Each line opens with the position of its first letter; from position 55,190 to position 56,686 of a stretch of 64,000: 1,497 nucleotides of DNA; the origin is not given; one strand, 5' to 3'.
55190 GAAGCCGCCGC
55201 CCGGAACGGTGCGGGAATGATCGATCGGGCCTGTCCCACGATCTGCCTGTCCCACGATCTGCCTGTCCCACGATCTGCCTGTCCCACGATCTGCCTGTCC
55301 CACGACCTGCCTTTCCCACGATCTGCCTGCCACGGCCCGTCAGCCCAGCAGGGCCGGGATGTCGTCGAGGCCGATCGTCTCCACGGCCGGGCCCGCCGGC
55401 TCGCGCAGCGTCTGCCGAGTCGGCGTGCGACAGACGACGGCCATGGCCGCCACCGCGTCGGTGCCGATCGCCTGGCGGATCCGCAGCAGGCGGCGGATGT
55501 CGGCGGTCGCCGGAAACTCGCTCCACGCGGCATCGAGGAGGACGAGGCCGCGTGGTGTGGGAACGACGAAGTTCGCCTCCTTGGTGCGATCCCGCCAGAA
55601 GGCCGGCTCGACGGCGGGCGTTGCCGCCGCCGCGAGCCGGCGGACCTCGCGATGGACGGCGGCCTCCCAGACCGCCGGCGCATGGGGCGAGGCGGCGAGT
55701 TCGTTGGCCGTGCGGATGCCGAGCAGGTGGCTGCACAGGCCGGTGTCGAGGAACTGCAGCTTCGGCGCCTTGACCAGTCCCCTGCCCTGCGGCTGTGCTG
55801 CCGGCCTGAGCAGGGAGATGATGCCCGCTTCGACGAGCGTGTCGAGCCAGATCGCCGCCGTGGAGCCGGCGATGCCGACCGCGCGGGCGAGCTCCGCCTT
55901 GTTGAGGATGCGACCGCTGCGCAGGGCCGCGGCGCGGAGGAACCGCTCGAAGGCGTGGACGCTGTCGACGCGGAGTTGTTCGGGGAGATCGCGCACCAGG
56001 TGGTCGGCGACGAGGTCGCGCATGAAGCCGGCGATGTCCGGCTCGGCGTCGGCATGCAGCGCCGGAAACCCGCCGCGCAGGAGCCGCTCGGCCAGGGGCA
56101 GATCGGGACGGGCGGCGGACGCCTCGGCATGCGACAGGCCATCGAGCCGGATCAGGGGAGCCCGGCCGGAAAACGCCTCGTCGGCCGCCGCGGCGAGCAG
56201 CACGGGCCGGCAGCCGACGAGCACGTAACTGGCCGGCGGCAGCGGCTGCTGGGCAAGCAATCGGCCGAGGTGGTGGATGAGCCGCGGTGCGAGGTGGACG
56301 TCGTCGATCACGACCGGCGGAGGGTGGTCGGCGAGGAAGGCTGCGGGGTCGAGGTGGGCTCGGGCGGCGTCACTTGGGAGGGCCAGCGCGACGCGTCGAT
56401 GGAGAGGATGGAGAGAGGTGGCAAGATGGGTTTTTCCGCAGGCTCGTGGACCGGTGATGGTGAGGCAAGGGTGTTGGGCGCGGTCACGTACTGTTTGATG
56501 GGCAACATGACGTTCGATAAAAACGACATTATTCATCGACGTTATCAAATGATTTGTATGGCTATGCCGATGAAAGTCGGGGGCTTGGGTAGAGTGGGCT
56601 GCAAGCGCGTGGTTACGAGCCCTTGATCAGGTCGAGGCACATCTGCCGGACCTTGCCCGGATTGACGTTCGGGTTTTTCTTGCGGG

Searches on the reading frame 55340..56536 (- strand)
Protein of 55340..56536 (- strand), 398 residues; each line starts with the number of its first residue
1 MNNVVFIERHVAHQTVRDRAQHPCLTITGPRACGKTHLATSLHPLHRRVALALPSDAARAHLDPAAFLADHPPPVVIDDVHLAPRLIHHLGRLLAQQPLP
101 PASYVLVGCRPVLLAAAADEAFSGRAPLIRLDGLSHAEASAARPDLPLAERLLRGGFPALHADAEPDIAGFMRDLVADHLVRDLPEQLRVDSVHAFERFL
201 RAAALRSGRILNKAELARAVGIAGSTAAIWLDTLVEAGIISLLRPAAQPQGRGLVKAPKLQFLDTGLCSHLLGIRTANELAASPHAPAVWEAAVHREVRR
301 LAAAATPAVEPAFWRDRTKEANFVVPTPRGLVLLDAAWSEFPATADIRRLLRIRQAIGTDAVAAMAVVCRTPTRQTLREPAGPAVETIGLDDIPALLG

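Call 56: find_encoding_contigs(protein=window:55340-56536:-, flank=3000, max_places=10)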
Protein window:55340-56536:- (398 aa): 1 contig read that carries it; 1 place shown.
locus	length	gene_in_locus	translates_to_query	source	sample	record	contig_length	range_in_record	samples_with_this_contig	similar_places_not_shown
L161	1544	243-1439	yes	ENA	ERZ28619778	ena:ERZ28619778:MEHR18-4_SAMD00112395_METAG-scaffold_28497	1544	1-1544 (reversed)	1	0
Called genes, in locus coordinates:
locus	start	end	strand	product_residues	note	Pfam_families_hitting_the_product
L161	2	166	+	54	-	?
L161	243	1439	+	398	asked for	PF13173:AAA_14, PF13635:DUF4143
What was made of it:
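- Tried and rejected: The one contig with the neighbouring AAA_14/DUF4143 gene stops at the array (call 56), so no comparison was possible.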
